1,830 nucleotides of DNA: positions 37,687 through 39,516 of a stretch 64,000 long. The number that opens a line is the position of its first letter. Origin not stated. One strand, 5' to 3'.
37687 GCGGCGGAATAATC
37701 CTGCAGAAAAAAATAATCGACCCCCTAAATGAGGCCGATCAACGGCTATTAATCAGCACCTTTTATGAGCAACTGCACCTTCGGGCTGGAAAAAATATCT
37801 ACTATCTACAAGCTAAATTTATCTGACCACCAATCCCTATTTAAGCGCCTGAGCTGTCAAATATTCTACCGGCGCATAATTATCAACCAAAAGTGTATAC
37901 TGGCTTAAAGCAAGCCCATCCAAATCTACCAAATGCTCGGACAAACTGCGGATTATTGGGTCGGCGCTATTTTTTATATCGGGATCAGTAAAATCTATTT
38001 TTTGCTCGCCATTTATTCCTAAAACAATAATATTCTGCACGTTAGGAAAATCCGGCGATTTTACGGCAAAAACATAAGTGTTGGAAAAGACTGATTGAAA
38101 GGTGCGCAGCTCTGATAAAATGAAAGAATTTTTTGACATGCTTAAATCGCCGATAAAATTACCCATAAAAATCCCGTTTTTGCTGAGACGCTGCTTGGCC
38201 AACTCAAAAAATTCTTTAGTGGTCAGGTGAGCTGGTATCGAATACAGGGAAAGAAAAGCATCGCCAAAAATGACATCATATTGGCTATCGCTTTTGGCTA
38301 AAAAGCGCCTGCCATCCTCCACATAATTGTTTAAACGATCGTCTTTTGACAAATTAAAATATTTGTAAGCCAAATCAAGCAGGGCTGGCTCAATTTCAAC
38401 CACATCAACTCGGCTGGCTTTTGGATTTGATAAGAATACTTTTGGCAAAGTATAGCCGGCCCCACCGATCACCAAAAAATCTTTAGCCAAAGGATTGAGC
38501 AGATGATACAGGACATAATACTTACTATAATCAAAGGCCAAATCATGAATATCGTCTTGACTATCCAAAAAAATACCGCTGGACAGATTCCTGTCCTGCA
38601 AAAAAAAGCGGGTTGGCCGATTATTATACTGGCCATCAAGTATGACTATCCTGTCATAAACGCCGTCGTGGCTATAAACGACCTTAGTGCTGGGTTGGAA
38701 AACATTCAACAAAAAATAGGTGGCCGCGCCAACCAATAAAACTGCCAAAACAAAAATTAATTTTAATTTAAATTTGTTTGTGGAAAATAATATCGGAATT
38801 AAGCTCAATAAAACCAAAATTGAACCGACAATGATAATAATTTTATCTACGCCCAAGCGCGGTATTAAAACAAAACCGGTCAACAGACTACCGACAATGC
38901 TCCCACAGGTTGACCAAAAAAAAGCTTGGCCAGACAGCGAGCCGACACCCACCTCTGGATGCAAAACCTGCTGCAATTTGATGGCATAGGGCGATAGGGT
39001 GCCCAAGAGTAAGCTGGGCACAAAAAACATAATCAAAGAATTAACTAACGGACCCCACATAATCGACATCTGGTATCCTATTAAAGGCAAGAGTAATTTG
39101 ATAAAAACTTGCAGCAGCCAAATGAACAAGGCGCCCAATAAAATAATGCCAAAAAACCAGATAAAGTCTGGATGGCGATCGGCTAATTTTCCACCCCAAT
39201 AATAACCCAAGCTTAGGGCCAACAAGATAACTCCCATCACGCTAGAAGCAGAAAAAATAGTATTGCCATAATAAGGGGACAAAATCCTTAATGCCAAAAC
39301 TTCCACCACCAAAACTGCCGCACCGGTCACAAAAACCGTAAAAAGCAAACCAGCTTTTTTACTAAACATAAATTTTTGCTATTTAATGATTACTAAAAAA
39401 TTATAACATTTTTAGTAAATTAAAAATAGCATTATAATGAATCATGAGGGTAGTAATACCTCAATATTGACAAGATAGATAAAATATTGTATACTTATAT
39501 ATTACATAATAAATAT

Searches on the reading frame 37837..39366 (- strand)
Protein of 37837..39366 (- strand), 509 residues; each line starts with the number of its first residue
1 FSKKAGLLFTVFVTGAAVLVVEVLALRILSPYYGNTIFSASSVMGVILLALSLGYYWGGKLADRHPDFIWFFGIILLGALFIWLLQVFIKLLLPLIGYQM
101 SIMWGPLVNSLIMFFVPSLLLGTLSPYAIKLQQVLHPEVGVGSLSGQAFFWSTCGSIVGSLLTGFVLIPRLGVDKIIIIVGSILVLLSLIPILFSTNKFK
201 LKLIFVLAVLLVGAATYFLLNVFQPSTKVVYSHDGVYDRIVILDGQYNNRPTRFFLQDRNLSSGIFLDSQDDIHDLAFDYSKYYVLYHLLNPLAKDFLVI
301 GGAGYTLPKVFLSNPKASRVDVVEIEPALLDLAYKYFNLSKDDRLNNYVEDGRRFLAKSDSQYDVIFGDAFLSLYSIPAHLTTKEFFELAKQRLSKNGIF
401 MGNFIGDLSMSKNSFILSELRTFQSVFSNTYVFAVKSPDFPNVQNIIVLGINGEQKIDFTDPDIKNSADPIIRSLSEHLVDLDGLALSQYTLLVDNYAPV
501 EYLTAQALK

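Call 77: search_protein_families(library=pfam, proteins=[window:37837-39366:-], max_evalue=0.01)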
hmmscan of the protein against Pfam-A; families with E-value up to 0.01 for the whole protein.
window:37837-39366:- (509 aa): 1 family
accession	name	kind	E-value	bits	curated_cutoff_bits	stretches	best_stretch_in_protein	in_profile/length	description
PF01564.23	Spermine_synth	-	3.6e-12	46.6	22.9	1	292-450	17-176/186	Spermine/spermidine synthase domain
